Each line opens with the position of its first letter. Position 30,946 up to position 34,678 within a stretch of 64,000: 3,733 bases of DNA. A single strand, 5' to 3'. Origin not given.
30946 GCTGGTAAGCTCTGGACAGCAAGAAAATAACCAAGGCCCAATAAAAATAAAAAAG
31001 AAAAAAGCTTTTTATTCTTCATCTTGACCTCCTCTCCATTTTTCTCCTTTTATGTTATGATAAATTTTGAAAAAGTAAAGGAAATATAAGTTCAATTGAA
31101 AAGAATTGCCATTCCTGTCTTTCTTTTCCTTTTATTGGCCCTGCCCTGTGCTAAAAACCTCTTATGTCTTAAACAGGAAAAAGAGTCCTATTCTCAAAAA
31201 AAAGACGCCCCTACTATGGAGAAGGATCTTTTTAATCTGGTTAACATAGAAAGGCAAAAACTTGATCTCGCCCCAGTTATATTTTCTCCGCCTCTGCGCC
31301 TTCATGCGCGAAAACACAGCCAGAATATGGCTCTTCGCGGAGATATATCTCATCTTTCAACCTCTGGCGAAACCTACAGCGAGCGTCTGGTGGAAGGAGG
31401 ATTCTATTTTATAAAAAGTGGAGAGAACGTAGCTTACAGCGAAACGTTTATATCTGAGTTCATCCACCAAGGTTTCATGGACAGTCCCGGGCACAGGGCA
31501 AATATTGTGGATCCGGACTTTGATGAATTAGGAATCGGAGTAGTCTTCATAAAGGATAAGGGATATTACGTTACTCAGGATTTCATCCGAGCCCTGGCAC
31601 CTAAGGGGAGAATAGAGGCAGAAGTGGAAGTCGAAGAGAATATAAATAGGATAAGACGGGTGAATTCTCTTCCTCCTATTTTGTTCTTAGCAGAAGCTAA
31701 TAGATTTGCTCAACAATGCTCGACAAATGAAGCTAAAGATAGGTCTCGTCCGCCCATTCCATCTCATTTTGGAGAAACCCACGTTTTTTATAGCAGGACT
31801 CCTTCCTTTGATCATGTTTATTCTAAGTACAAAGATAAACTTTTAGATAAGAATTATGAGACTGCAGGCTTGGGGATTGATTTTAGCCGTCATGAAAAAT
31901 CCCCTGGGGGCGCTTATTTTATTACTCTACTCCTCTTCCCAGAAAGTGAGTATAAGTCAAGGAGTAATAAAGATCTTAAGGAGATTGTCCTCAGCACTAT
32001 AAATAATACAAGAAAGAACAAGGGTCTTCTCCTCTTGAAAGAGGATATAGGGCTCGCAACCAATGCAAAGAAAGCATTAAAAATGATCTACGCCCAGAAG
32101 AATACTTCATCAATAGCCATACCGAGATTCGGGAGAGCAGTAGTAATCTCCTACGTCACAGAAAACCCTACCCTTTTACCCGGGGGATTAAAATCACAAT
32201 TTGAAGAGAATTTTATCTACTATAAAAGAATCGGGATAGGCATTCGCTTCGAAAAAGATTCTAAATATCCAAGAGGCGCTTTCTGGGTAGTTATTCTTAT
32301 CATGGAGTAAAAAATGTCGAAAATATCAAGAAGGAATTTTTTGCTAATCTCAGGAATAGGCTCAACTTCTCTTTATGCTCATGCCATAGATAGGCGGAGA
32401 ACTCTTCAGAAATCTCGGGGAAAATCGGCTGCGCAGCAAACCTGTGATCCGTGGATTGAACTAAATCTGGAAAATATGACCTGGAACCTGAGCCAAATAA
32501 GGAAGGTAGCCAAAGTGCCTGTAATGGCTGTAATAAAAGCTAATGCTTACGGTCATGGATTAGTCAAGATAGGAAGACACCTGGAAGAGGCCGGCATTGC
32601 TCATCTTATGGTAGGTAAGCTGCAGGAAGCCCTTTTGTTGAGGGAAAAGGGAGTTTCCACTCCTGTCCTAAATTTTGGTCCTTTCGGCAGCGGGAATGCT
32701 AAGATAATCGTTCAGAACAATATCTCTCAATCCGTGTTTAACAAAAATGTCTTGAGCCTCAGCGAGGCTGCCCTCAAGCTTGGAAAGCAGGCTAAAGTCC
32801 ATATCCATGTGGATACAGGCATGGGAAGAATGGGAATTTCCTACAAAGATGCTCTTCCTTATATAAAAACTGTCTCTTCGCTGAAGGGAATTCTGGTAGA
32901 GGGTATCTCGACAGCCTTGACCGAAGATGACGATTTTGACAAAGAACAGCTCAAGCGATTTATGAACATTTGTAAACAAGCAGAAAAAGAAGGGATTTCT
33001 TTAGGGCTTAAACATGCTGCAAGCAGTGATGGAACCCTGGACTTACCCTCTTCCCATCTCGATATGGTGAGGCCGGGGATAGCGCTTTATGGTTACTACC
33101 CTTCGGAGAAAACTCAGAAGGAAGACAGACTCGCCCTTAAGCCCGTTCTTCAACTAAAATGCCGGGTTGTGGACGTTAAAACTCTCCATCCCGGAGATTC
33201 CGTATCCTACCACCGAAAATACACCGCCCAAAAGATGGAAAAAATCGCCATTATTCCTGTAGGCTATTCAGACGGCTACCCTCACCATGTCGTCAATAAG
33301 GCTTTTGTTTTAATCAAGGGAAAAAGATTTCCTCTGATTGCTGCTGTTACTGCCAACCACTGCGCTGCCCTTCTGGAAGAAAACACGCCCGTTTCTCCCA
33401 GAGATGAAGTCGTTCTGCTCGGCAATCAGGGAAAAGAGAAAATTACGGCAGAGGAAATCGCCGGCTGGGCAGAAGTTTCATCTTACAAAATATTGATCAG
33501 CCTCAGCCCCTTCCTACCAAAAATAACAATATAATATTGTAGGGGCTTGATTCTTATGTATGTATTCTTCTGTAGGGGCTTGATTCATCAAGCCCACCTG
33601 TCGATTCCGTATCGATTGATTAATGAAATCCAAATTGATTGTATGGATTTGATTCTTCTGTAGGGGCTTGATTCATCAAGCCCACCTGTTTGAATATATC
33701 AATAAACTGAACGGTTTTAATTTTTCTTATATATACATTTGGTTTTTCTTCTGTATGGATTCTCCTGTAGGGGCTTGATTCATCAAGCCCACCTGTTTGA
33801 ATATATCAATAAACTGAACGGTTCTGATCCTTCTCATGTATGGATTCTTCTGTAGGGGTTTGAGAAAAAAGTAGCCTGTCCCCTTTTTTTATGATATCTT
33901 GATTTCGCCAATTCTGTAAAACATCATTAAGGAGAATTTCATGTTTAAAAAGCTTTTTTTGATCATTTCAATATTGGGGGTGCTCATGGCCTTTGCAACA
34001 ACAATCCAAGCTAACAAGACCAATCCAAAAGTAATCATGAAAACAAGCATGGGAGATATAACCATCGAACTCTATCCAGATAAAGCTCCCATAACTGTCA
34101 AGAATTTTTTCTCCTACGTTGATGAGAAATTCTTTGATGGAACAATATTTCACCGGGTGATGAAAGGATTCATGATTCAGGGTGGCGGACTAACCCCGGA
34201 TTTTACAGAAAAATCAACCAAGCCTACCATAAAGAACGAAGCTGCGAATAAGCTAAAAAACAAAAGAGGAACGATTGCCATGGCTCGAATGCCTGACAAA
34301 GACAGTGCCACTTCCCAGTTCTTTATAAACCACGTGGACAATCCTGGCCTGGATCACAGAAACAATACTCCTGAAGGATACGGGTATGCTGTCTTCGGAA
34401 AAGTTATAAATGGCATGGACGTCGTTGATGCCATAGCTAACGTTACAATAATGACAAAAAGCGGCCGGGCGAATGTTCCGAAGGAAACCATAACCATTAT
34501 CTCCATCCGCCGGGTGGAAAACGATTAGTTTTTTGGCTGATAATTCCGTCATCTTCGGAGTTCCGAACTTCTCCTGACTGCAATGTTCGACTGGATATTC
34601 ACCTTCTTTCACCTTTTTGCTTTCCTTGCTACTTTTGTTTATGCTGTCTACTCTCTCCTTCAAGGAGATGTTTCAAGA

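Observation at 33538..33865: Tandem array of GTAG-plus-hairpin elements with canonical REP architecture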

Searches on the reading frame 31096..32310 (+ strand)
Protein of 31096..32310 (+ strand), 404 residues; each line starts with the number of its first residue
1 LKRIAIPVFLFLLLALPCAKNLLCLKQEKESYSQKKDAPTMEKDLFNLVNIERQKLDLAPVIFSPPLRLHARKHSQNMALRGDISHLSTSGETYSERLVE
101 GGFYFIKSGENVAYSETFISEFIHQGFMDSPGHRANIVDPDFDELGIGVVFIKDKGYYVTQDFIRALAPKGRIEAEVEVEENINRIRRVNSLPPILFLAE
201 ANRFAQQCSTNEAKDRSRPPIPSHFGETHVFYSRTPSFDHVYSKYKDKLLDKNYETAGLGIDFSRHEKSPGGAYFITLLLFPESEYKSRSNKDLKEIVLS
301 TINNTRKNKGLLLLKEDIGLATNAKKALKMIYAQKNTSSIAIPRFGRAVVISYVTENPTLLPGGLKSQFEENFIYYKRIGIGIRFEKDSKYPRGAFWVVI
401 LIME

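Call 12: search_protein_families(library=pfam, proteins=[window:31096-32310:+])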
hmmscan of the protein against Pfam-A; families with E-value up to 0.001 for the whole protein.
window:31096-32310:+ (404 aa): 1 family
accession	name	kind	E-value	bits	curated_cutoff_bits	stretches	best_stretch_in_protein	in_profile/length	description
PF00188.32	CAP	-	1.6e-22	81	21.1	1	46-163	1-117/117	Cysteine-rich secretory protein family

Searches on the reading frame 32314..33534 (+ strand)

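Call 12: search_protein_families(library=pfam, proteins=[window:32314-33534:+])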
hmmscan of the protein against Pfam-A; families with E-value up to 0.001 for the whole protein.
window:32314-33534:+ (406 aa): 2 families
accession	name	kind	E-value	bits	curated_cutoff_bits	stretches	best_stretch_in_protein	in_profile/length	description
PF01168.26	Ala_racemase_N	-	2.1e-55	188.3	24.1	1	51-263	2-220/220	Alanine racemase, N-terminal domain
PF00842.27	Ala_racemase_C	-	7.8e-33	113.2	25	1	278-403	1-125/127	Alanine racemase, C-terminal domain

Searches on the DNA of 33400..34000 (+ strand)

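Call 8: search_rna_families(source=window, start=33400, end=34000, threshold=evalue, max_evalue=10)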
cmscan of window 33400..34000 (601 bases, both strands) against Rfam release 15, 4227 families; matches with E-value up to 10: 4.
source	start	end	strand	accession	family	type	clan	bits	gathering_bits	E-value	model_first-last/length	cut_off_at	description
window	33859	33975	-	RF02084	STnc130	Gene; sRNA;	-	20.3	55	1.6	1-135/135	no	Enterobacteria sRNA STnc130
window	33885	33951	+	RF01609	ceN103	Gene; snRNA; snoRNA; CD-box;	-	19.9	55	2.6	1-109/109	no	Caenorhabditis snoRNA ceN103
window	33506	33579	+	RF00200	snoZ199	Gene; snRNA; snoRNA; CD-box;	-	16.7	47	7.3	1-84/84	no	Small nucleolar RNA Z199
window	33577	33594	+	RF00207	K10_TLS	Cis-reg;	-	14.4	43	9.6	1-48/48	no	K10 transport/localisation element (TLS)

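Call 101: search_dna_similar(query=window:33560-33865:+, collection=plasmids, mode=distant, max_rows=8)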
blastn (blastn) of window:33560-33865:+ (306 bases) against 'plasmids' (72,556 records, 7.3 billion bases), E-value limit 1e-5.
No match.

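Call 102: search_dna_similar(query=window:33560-33865:+, collection=phages, mode=distant, max_rows=8)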
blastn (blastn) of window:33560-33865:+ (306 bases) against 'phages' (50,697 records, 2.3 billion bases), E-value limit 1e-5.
No match.

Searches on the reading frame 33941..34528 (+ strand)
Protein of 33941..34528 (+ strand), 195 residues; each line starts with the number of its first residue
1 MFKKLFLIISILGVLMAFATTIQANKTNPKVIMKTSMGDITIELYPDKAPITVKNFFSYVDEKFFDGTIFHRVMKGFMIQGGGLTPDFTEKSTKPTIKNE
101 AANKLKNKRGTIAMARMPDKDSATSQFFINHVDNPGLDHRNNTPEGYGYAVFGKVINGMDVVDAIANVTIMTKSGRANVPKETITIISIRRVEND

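Call 12: search_protein_families(library=pfam, proteins=[window:33941-34528:+])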
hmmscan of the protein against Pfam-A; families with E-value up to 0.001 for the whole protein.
window:33941-34528:+ (195 aa): 1 family
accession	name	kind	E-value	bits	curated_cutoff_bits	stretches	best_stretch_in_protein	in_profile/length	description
PF00160.26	Pro_isomerase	-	2.5e-47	161.5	21.7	1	31-189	2-157/159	Cyclophilin type peptidyl-prolyl cis-trans isomerase/CLD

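Call 15: find_encoding_contigs(protein=window:33941-34528:+, flank=6000, max_places=10)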
Protein window:33941-34528:+ (195 aa): 8 contigs read that carry it; 7 places shown.
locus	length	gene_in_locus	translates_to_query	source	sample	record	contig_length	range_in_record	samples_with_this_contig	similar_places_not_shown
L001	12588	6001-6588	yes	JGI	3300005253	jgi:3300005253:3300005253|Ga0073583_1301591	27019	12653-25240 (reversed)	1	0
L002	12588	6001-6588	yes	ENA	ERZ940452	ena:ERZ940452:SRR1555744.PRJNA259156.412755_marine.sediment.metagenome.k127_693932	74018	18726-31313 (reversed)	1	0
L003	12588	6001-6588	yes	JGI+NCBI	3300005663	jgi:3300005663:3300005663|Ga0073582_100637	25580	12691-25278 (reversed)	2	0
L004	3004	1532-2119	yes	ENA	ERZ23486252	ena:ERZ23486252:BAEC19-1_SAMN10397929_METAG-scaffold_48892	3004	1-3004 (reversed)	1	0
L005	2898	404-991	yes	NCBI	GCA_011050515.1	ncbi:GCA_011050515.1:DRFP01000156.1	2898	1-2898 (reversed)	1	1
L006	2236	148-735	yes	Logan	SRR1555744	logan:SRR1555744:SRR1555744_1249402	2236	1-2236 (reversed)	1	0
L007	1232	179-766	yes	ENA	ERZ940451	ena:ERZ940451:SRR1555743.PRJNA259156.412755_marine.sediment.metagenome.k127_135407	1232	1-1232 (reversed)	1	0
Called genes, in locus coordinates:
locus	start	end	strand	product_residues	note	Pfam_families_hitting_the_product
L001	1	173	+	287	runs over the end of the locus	-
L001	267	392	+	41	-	-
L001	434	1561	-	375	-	PF00465:Fe-ADH, PF13685:Fe-ADH_2 (weak), PF25137:ADH_Fe_C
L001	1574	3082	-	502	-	PF04389:Peptidase_M28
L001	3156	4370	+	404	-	PF00188:CAP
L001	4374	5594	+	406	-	PF01168:Ala_racemase_N, PF00842:Ala_racemase_C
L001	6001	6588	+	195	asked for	PF00160:Pro_isomerase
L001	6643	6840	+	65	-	-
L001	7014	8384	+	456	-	PF01235:Na_Ala_symp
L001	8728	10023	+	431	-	PF04225:LysM_OapA (weak), PF19425:Csd3_N2 (faint), PF01551:Peptidase_M23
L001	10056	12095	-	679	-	PF04773:FecR (weak), PF20245:DUF6600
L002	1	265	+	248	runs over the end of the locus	PF17131:TP_0789-like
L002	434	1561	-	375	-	PF00465:Fe-ADH, PF13685:Fe-ADH_2 (weak), PF25137:ADH_Fe_C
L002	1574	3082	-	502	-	PF04389:Peptidase_M28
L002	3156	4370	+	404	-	PF00188:CAP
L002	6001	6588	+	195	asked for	PF00160:Pro_isomerase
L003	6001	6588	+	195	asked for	PF00160:Pro_isomerase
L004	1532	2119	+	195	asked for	PF00160:Pro_isomerase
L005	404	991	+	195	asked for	PF00160:Pro_isomerase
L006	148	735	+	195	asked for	PF00160:Pro_isomerase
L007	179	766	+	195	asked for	PF00160:Pro_isomerase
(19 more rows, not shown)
